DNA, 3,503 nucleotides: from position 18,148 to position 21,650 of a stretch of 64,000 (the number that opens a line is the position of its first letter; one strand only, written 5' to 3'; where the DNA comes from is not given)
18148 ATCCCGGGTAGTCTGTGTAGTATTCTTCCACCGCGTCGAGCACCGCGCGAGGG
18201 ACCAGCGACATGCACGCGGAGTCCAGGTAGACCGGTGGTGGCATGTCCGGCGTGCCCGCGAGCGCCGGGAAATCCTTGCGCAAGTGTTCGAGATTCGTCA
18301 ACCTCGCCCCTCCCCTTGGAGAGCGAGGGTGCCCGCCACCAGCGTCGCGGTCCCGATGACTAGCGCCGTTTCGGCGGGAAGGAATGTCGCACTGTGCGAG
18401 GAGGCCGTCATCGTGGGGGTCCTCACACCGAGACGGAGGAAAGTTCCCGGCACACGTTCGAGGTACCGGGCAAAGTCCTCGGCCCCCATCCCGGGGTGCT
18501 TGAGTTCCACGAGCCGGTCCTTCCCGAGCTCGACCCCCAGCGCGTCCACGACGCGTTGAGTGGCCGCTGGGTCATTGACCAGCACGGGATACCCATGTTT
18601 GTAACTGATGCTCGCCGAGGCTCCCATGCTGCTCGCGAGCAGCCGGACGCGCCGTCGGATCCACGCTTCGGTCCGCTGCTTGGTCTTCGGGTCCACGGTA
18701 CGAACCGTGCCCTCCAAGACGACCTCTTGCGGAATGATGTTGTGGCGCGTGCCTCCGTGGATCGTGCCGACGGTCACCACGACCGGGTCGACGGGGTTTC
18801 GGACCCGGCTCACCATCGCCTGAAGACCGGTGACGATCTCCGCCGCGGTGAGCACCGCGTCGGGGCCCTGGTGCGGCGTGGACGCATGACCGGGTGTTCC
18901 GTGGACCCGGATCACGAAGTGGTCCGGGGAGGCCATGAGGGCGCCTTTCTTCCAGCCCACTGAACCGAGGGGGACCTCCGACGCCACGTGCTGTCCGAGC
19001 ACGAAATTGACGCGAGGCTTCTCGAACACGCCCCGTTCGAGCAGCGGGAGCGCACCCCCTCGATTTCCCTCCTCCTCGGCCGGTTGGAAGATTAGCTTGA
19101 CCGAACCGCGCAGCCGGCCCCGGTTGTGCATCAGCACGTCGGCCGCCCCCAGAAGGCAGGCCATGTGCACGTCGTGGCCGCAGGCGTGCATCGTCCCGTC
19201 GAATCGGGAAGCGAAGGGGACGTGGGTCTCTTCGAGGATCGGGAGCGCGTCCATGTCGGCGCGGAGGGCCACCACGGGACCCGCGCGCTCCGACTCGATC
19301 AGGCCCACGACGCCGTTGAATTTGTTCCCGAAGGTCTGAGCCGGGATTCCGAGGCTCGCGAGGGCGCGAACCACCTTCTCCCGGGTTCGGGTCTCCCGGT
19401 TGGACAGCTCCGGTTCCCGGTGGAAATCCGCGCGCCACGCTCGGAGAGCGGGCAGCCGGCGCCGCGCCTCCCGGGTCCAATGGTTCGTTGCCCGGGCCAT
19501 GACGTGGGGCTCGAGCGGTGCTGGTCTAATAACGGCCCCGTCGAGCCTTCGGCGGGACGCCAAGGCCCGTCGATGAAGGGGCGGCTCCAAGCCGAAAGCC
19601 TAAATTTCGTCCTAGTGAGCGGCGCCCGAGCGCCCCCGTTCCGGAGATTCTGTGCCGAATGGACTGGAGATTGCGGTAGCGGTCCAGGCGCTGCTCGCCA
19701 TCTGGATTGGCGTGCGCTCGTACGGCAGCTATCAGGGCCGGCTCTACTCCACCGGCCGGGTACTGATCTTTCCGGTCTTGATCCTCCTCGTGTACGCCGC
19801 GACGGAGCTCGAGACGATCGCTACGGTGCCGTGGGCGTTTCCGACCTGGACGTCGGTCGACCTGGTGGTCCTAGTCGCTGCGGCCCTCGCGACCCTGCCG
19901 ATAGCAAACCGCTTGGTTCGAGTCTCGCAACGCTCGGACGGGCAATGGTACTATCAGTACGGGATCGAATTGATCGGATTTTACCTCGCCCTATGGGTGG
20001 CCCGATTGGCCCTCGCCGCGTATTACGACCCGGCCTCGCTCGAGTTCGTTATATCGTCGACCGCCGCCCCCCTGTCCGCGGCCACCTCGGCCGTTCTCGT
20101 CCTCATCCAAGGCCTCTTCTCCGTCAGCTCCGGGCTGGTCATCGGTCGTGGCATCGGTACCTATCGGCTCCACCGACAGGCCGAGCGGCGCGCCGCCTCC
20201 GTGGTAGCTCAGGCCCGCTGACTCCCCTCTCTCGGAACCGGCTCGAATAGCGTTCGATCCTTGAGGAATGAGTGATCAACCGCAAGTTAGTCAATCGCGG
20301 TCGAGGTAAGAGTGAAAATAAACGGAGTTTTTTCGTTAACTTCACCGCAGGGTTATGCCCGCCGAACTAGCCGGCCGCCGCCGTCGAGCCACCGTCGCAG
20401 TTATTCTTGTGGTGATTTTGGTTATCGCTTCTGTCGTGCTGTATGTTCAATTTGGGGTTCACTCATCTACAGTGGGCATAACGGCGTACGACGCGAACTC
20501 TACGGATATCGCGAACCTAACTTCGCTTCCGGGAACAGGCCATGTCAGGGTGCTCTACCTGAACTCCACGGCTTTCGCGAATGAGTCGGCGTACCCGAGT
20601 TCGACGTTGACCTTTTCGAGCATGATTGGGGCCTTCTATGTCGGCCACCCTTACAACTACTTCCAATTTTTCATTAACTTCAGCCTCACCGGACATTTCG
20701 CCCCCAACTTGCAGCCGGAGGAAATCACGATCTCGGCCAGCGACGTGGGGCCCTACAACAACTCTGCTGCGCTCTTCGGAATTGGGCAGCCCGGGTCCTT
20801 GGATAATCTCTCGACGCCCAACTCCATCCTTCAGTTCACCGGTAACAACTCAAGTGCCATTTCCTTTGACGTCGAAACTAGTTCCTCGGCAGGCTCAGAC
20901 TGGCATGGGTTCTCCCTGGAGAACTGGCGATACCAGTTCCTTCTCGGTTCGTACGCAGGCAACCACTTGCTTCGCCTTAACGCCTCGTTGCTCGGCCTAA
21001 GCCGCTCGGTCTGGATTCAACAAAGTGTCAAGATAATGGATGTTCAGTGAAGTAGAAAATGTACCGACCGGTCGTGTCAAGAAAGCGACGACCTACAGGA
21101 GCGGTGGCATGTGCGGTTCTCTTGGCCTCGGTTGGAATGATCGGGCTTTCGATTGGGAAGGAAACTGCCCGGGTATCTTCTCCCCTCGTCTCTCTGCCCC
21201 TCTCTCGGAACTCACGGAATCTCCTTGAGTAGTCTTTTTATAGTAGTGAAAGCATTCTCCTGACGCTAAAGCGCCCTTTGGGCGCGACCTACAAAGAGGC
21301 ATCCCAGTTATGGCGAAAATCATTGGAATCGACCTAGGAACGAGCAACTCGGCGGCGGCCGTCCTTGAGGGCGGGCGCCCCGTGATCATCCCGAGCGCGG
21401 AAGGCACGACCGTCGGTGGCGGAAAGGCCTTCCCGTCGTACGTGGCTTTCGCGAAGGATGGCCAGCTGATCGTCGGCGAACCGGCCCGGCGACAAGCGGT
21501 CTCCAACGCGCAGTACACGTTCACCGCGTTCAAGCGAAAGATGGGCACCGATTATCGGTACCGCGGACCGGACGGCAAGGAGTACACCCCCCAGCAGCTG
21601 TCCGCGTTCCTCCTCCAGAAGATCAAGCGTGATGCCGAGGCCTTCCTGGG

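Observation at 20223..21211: ~1 kb low-GC islet bounded by exact 15-bp direct repeats, encoding a pilin-like, sequon-dense protein just upstream of dnaK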

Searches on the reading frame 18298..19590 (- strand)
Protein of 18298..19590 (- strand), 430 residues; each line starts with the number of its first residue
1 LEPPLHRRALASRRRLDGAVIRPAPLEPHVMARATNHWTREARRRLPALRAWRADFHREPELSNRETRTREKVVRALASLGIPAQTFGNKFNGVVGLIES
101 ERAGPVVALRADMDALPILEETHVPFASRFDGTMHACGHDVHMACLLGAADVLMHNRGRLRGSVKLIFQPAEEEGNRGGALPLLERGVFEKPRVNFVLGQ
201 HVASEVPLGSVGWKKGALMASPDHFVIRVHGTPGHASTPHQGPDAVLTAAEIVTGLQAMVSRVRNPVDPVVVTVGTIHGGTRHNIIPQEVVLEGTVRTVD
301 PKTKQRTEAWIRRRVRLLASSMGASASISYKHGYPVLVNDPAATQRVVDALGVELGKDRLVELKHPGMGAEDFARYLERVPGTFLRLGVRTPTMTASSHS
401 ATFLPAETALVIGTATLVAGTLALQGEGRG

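Call 7: search_protein_families(library=pfam, proteins=[window:18298-19590:-], max_evalue=1)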
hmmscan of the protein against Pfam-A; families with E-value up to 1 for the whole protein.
window:18298-19590:- (430 aa): 3 families
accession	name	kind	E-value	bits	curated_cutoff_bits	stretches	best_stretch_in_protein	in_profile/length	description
PF01546.33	Peptidase_M20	-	2.1e-37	129.5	24.6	1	108-418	1-201/206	Peptidase family M20/M25/M40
PF07687.19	M20_dimer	-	4.5e-15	55.9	21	1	225-316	9-100/107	Peptidase dimerisation domain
PF10842.14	DUF2642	-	0.39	11.1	22.7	0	197-233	17-51/64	Protein of unknown function (DUF2642)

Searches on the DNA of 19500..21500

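Call 72: search_rna_families(source=window, start=19500, end=21500, threshold=evalue, max_evalue=1)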
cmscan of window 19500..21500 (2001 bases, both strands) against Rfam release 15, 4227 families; matches with E-value up to 1: 0.
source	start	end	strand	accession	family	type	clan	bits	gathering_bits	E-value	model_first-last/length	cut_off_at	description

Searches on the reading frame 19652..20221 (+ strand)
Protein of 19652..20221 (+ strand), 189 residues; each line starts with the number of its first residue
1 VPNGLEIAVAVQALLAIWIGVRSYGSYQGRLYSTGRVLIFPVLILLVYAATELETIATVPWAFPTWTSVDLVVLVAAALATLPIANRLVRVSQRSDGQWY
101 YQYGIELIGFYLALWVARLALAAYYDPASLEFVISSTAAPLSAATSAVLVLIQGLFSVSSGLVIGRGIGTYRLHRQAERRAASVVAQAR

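Call 7: search_protein_families(library=pfam, proteins=[window:19652-20221:+], max_evalue=1)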
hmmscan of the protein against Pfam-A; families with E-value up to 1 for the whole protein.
window:19652-20221:+ (189 aa): 0 families

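Call 14: find_homologous_proteins(query=window:19652-20221:+, max_evalue=0.001)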
Query window:19652-20221:+ (189 aa): 28 proteins with E <= 0.001 among 4982 candidates.
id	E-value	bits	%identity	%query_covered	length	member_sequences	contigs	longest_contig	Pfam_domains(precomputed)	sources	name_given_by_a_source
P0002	7.2e-111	386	100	100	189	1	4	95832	-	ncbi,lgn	-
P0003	3.4e-90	318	86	96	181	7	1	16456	-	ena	-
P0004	3.5e-79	283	76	94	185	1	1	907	-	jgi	jgi:hypothetical protein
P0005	1.7e-78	280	72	100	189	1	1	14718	PF07301.17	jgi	jgi:hypothetical protein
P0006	2.3e-78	280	72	97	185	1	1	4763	PF07301.17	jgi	jgi:hypothetical protein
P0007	5.0e-78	279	71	97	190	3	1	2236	-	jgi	jgi:hypothetical protein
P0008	3.9e-76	273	71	95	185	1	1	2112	-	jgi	jgi:hypothetical protein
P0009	1.5e-75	271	70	100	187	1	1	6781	-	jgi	jgi:hypothetical protein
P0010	4.1e-75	269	70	95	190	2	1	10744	PF07301.17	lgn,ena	-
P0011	6.0e-75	269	67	100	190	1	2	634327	-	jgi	jgi:hypothetical protein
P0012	1.4e-74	268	72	94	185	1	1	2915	-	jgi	jgi:hypothetical protein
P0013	4.4e-74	266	68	95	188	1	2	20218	-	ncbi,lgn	ncbi:MAG: hypothetical protein WA688_01990 [Thermoplasmata archaeon]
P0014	6.3e-74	265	71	96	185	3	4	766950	-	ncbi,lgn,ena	ncbi:MAG: hypothetical protein WCB18_04820 [Thermoplasmata archaeon]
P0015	1.2e-73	264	69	95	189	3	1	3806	PF07301.17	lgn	-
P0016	1.7e-73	264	66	100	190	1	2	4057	PF07301.17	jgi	jgi:hypothetical protein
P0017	1.8e-73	264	71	94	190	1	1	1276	PF07301.17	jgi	jgi:hypothetical protein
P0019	4.6e-72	259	69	94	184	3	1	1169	PF07301.17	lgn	-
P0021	7.5e-71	255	67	98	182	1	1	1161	PF07301.17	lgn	-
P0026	9.1e-67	242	64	97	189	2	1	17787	PF07301.17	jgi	jgi:hypothetical protein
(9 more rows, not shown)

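Call 15: find_encoding_contigs(protein=P0003, flank=6000, max_places=3)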
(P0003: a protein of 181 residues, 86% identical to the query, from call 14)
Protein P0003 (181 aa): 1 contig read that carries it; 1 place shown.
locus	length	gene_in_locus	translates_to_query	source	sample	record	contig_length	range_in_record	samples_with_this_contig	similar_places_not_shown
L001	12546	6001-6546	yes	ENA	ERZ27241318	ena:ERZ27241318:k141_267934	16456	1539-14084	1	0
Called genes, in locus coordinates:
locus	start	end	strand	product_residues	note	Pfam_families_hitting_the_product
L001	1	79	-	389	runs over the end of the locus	PF00108:Thiolase_N, PF02803:Thiolase_C, PF22691:Thiolase_C_1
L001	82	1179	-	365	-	PF01154:HMG_CoA_synt_N (weak), PF08541:ACP_syn_III_C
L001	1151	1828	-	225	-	-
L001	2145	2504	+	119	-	-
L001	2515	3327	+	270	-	PF09754:PAC2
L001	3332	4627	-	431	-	PF00266:Aminotran_5, PF01212:Beta_elim_lyase (weak)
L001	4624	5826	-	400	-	PF01546:Peptidase_M20, PF07687:M20_dimer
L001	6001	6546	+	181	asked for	-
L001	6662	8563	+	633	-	PF00012:HSP70, PF06723:MreB_Mbl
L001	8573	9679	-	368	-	PF00285:Citrate_synt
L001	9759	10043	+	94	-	PF01423:LSM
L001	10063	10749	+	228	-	PF12802:MarR_2 (weak), PF01982:CTP-dep_RFKase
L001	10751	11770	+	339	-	PF04055:Radical_SAM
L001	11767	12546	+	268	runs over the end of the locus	PF02540:NAD_synthase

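Call 16: find_encoding_contigs(protein=P0014, flank=6000, max_places=3)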
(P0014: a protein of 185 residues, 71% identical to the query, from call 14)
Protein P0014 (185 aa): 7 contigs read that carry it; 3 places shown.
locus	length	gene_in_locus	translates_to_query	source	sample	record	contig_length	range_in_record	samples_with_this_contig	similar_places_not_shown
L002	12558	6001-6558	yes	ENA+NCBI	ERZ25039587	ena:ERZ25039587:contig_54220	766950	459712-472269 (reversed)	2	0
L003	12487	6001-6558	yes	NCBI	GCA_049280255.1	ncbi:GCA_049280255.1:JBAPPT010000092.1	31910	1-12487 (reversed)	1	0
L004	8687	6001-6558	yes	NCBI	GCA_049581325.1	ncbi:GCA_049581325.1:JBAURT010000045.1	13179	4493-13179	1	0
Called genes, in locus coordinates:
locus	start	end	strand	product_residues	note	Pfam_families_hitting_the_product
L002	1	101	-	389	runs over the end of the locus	PF00108:Thiolase_N, PF02803:Thiolase_C, PF22691:Thiolase_C_1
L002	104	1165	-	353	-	PF01154:HMG_CoA_synt_N (weak), PF08541:ACP_syn_III_C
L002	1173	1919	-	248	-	-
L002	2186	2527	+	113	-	-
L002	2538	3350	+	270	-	PF09754:PAC2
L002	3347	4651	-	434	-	PF00266:Aminotran_5, PF01212:Beta_elim_lyase (weak)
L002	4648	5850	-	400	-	PF01546:Peptidase_M20, PF07687:M20_dimer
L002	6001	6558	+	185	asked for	-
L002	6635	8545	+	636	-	PF00012:HSP70, PF06723:MreB_Mbl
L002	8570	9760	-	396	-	PF00285:Citrate_synt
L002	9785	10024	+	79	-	PF01423:LSM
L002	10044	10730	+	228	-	PF12802:MarR_2 (weak), PF01982:CTP-dep_RFKase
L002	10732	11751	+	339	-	PF04055:Radical_SAM (weak)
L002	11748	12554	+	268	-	PF02540:NAD_synthase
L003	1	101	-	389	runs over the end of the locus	PF00108:Thiolase_N, PF02803:Thiolase_C, PF22691:Thiolase_C_1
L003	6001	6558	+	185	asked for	-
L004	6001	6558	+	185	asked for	-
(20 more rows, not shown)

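Call 17: find_encoding_contigs(protein=P0011, flank=6000, max_places=3)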
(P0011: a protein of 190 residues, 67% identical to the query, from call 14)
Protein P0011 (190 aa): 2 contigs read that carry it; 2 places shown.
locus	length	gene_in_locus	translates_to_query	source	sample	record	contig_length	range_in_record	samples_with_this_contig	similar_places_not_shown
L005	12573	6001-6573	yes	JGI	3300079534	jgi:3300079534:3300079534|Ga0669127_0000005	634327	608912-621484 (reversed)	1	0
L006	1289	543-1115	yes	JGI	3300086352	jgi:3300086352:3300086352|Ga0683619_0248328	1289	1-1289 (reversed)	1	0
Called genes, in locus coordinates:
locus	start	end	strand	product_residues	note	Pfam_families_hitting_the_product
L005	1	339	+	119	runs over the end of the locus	-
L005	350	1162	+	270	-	PF09754:PAC2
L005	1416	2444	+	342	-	PF00005:ABC_tran, PF13304:AAA_21 (weak)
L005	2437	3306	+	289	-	PF01061:ABC2_membrane, PF12698:ABC2_membrane_3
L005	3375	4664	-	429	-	PF00266:Aminotran_5, PF01212:Beta_elim_lyase (weak)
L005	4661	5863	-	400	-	PF01546:Peptidase_M20, PF07687:M20_dimer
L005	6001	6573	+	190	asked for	-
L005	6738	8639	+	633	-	PF00012:HSP70, PF06723:MreB_Mbl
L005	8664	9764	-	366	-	PF00285:Citrate_synt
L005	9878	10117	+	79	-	PF01423:LSM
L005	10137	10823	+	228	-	PF12802:MarR_2 (weak), PF01982:CTP-dep_RFKase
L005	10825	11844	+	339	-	PF04055:Radical_SAM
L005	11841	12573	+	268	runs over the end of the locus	PF02540:NAD_synthase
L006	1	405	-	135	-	?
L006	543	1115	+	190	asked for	-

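Call 21: find_encoding_contigs(protein=P0002, flank=4000, max_places=10)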
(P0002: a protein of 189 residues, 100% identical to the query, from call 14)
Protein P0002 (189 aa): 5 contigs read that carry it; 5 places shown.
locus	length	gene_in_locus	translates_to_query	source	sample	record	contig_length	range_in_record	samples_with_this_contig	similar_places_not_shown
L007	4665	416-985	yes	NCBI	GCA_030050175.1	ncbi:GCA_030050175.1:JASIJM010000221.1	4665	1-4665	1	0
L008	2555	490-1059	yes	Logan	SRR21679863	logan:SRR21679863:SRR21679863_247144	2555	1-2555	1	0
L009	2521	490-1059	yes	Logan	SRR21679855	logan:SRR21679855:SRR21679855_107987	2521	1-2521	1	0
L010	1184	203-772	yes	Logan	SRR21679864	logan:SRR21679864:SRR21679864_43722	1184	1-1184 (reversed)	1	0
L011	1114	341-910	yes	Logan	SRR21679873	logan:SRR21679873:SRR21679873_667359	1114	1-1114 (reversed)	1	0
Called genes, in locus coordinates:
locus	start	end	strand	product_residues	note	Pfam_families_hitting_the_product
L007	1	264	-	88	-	?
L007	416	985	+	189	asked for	-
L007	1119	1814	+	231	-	-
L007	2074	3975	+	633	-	PF00012:HSP70, PF06723:MreB_Mbl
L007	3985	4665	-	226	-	?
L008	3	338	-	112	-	?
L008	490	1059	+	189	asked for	-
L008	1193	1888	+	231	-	-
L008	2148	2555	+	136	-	?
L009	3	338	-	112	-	?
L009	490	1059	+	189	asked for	-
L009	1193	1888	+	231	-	-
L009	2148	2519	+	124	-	?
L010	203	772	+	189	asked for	-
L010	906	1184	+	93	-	?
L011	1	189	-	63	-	?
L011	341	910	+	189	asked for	-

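Call 48: find_related_loci(query=A2, collection=genome_contigs, flank=5000)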
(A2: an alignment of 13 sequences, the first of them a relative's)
Query A2 (189 aa) in genome_contigs; peptide patterns used: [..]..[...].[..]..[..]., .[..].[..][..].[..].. (x = any residue, [..] = any of these).
12 stretches matched a pattern; 5 encode a relative of the query (tblastn E <= 1e-3); 5 distinct loci.
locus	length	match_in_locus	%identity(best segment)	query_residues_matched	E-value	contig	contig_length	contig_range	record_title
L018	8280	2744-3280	68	1-180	2e-80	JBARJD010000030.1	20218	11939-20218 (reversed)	MAG: Thermoplasmata archaeon isolate MFD06650_ilm_asm_bin24 k127_21108, whole genome shotgun sequence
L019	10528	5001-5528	71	1-178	8e-76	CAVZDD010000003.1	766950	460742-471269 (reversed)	MAG: uncultured Thermoplasmata archaeon isolate MFD09222.bin.1.10 genome assembly, contig: contig_54220, whole genome sh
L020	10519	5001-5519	52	4-177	5e-52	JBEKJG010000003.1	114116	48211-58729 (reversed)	MAG: Thermoplasmata archaeon isolate SPRUCE 318 SPRUCE_318_3, whole genome shotgun sequence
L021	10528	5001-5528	60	1-177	2e-51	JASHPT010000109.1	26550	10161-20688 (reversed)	MAG: Thermoplasmata archaeon isolate JOPF056 JOPF_N071_contig_46260, whole genome shotgun sequence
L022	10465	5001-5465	50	22-177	3e-43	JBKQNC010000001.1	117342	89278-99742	MAG: Thermoplasmata archaeon isolate LASAr3G3H3I__bin_2 LASAr3G3H3I_000000002955, whole genome shotgun sequence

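Call 62: find_related_loci(query=A2, collection=metagenome_contigs, flank=5000)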
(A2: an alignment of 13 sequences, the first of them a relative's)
Query A2 (189 aa) in metagenome_contigs; peptide patterns used: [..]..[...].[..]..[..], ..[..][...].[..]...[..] (x = any residue, [..] = any of these).
269 stretches matched a pattern; 6 encode a relative of the query (tblastn E <= 1e-3); 6 distinct loci.
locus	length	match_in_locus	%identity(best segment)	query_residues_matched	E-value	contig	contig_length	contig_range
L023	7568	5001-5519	52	4-177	3e-52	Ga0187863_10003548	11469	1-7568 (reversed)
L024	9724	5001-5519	52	4-177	3e-52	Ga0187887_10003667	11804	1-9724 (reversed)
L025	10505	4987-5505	52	4-177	3e-52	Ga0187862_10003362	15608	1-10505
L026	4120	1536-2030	51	12-177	1e-47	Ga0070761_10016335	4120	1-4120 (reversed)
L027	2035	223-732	50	9-179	3e-41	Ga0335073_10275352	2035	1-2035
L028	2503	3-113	62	137-173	4e-9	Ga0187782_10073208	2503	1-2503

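Call 63: find_encoding_contigs(protein=P0005, flank=5000, max_places=2)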
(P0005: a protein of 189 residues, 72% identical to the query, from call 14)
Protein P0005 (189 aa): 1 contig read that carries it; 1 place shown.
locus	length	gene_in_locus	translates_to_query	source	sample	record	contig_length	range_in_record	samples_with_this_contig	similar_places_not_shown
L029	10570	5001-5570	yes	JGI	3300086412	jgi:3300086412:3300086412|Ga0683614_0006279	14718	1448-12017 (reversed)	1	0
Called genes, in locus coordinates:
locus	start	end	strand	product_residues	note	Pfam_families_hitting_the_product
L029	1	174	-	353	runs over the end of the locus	PF01154:HMG_CoA_synt_N (weak), PF08541:ACP_syn_III_C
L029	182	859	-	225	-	-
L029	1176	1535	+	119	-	-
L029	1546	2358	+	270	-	PF09754:PAC2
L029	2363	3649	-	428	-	PF00266:Aminotran_5, PF01212:Beta_elim_lyase (faint)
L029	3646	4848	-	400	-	PF01546:Peptidase_M20, PF07687:M20_dimer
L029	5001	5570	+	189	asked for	PF07301:DUF1453 (weak)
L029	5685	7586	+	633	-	PF00012:HSP70, PF06723:MreB_Mbl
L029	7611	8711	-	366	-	PF00285:Citrate_synt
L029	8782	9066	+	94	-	PF01423:LSM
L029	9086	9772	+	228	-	PF12802:MarR_2 (weak), PF01982:CTP-dep_RFKase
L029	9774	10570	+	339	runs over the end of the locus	PF04055:Radical_SAM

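Call 64: find_encoding_contigs(protein=P0026, flank=5000, max_places=2)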
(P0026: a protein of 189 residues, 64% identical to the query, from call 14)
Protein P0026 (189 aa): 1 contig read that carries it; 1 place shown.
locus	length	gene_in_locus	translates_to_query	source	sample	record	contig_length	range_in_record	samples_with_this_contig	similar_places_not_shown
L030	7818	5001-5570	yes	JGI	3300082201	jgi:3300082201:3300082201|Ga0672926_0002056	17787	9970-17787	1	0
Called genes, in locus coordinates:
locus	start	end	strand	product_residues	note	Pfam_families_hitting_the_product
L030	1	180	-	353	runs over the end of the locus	PF01154:HMG_CoA_synt_N (weak), PF00108:Thiolase_N (weak), PF08541:ACP_syn_III_C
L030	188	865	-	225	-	-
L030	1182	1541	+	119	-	-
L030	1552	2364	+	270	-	PF09754:PAC2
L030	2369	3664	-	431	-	PF00266:Aminotran_5, PF00155:Aminotran_1_2 (weak), PF01212:Beta_elim_lyase (weak)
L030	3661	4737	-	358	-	PF01546:Peptidase_M20, PF07687:M20_dimer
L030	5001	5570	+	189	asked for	PF07301:DUF1453 (weak)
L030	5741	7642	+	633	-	PF00012:HSP70, PF06723:MreB_Mbl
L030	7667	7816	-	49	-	?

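Call 65: find_encoding_contigs(protein=P0010, flank=5000, max_places=2)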
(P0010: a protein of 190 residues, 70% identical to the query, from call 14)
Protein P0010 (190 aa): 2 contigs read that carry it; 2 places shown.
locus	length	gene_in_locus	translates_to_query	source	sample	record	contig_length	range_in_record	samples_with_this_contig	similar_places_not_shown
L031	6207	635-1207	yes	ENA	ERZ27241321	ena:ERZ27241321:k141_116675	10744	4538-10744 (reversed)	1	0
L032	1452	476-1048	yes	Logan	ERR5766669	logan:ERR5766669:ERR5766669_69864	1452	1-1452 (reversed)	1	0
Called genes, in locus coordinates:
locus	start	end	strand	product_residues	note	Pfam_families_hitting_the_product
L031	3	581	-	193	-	?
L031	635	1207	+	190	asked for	PF07301:DUF1453 (faint)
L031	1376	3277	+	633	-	PF00012:HSP70, PF06723:MreB_Mbl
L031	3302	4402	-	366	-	PF00285:Citrate_synt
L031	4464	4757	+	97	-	PF01423:LSM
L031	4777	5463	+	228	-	PF01982:CTP-dep_RFKase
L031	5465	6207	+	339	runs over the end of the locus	PF04055:Radical_SAM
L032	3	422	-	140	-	?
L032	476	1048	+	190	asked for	PF07301:DUF1453 (faint)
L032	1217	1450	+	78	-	?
